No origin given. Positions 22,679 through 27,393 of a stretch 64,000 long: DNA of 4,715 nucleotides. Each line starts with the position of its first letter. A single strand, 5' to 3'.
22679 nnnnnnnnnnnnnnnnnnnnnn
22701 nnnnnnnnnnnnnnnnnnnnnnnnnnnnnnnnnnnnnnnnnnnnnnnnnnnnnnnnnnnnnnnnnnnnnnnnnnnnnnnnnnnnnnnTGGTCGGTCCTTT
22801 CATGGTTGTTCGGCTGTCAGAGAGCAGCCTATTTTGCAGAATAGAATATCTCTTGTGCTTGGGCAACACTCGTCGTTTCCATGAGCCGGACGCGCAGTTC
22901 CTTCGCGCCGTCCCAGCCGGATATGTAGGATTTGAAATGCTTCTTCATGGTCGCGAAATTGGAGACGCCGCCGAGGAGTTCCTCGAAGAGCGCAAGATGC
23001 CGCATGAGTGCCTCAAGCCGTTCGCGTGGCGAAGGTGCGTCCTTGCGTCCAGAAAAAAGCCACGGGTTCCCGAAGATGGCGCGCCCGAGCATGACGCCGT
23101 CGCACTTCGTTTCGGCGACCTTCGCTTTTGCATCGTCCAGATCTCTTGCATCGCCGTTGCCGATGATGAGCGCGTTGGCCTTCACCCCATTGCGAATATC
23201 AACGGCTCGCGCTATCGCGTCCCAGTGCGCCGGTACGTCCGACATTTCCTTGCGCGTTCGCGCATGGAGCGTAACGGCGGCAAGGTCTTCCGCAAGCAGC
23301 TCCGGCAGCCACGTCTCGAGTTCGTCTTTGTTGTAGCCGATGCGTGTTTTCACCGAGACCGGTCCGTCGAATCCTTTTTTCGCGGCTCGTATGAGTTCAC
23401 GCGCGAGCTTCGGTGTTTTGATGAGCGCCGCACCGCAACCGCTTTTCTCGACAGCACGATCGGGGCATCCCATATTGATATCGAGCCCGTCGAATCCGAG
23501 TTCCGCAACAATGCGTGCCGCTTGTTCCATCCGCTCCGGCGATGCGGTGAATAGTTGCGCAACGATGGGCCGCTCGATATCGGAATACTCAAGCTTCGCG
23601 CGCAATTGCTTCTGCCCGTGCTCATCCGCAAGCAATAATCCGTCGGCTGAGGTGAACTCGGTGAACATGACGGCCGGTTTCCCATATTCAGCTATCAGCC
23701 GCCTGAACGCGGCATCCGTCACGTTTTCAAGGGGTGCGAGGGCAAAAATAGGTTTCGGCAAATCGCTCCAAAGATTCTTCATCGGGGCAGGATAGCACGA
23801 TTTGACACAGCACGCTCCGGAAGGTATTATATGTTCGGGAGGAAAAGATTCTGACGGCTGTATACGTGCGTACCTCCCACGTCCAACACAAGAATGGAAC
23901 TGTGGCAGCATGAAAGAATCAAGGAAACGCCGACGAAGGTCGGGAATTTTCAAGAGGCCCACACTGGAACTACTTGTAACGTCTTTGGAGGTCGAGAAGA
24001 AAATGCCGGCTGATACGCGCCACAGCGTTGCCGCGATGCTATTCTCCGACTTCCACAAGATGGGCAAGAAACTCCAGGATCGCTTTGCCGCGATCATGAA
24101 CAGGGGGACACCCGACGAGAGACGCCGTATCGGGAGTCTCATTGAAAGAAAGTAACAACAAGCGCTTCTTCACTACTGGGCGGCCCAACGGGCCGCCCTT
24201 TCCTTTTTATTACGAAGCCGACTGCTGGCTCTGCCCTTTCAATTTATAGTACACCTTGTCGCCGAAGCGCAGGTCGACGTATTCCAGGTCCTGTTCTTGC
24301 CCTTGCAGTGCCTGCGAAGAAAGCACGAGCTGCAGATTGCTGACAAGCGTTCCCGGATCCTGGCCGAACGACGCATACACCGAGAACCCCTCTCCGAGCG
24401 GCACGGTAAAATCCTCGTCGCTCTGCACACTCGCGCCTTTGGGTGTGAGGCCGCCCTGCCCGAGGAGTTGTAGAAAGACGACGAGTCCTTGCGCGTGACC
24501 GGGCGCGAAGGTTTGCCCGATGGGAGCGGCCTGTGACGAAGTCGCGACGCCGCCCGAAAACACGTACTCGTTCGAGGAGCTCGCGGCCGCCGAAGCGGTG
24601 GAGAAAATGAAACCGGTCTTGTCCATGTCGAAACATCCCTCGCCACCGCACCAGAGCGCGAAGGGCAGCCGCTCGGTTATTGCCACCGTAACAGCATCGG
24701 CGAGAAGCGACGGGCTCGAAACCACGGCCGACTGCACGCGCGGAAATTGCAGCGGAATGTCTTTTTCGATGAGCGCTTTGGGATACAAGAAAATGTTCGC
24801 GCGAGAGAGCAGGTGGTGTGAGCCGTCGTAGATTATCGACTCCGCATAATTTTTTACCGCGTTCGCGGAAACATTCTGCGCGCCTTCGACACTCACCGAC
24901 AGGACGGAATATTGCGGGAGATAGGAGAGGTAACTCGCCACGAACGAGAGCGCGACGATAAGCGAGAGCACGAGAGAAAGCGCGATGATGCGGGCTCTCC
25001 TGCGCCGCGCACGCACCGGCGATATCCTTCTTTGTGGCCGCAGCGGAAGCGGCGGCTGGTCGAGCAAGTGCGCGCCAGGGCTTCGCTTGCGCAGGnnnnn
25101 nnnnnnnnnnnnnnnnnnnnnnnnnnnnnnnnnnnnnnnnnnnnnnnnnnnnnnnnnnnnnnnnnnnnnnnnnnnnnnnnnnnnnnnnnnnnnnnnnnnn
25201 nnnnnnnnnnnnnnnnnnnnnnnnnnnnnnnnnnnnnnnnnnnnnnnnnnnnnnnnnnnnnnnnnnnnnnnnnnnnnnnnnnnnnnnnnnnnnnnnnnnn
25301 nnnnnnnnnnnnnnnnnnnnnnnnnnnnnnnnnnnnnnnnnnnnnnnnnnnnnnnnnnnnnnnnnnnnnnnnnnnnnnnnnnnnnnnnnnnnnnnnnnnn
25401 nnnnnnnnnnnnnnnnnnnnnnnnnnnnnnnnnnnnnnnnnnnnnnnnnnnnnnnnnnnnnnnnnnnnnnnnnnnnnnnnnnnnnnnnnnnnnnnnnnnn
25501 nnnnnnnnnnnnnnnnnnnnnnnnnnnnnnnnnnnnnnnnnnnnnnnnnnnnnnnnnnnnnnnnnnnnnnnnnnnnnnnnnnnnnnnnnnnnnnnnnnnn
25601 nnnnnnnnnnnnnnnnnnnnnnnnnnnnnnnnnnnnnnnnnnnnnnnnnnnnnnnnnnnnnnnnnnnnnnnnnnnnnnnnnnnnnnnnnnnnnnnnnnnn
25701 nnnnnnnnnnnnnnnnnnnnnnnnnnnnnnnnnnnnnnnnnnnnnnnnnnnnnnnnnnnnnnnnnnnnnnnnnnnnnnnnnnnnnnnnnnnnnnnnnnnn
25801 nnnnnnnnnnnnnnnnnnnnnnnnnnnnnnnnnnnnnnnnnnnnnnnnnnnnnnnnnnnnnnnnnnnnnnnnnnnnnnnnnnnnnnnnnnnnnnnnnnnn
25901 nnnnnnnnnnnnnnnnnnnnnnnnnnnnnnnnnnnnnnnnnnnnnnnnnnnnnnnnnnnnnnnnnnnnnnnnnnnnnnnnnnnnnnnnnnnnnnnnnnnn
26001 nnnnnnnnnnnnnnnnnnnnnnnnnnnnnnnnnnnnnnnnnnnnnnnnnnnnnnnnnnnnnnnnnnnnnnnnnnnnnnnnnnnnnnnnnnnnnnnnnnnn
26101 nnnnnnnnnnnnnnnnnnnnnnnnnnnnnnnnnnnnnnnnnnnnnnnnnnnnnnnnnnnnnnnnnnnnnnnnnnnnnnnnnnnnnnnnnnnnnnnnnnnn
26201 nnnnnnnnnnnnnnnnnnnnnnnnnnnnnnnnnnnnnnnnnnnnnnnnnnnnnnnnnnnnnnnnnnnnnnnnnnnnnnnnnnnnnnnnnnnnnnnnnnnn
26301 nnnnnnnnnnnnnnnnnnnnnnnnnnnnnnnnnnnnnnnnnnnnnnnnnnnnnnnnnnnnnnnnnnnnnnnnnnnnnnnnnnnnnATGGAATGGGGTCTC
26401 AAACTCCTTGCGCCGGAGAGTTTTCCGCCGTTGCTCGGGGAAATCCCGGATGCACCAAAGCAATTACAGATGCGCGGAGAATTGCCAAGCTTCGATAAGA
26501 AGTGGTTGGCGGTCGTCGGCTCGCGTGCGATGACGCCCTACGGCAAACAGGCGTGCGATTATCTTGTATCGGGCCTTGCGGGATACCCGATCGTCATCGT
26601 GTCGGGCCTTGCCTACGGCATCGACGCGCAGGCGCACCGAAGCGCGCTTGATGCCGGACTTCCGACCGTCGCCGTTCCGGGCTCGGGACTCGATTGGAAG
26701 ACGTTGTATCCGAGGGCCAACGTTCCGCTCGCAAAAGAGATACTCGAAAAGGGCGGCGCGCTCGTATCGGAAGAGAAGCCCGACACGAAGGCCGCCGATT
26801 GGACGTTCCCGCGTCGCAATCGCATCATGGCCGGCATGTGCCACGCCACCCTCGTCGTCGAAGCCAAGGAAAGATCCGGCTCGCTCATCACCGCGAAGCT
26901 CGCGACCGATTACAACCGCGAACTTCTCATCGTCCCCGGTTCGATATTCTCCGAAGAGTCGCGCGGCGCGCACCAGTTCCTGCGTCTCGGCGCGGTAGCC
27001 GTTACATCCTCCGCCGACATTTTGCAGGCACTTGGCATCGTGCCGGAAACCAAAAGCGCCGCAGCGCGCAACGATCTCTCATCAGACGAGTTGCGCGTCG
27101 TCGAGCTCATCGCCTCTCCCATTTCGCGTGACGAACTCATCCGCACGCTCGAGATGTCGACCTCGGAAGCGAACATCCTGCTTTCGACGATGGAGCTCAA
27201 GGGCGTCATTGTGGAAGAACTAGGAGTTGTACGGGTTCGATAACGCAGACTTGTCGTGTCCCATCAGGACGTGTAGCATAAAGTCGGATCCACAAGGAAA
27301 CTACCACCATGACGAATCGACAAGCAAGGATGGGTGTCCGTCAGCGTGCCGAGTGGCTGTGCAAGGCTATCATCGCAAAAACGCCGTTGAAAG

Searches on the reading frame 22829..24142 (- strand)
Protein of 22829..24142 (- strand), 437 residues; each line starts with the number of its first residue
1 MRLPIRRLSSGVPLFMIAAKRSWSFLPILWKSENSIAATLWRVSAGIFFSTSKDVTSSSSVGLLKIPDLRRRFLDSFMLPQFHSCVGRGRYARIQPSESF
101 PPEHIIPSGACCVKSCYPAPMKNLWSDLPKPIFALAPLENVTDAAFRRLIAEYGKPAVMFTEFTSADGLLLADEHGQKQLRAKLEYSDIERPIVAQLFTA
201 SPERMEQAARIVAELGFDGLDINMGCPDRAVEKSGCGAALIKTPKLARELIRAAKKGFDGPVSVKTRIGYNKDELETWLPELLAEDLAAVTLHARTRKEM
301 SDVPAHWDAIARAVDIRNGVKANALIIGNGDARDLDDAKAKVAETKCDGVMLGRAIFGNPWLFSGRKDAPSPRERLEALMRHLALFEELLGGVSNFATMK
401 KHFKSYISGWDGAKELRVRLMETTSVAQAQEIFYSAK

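Call 15: search_protein_families(library=pfam, proteins=[window:22829-24142:-], max_evalue=0.00001)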
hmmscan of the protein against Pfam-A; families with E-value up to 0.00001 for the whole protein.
window:22829-24142:- (437 aa): 1 family
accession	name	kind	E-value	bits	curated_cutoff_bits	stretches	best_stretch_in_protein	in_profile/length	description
PF01207.24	Dus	-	4.1e-60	203.9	20.4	1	135-429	2-298/311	Dihydrouridine synthase (Dus)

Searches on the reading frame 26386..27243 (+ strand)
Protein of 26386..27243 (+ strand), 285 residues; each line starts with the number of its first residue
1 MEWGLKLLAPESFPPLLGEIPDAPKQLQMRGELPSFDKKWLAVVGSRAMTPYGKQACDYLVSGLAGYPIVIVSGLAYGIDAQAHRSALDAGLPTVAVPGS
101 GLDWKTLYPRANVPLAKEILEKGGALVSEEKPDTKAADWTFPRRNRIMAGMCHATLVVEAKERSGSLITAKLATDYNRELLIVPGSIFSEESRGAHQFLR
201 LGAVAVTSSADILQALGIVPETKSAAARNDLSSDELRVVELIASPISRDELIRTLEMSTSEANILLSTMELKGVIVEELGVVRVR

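Call 15: search_protein_families(library=pfam, proteins=[window:26386-27243:+], max_evalue=0.00001)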
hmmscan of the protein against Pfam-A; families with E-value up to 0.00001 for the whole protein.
window:26386-27243:+ (285 aa): 2 families
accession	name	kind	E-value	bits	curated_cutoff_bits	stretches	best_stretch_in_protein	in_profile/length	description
PF02481.21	DNA_processg_A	-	4.8e-66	222.4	29.6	1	10-207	14-211/212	DNA recombination-mediator protein A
PF17782.7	DprA_WH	-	2.2e-07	31.3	22.9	1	224-276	3-56/61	DprA winged helix domain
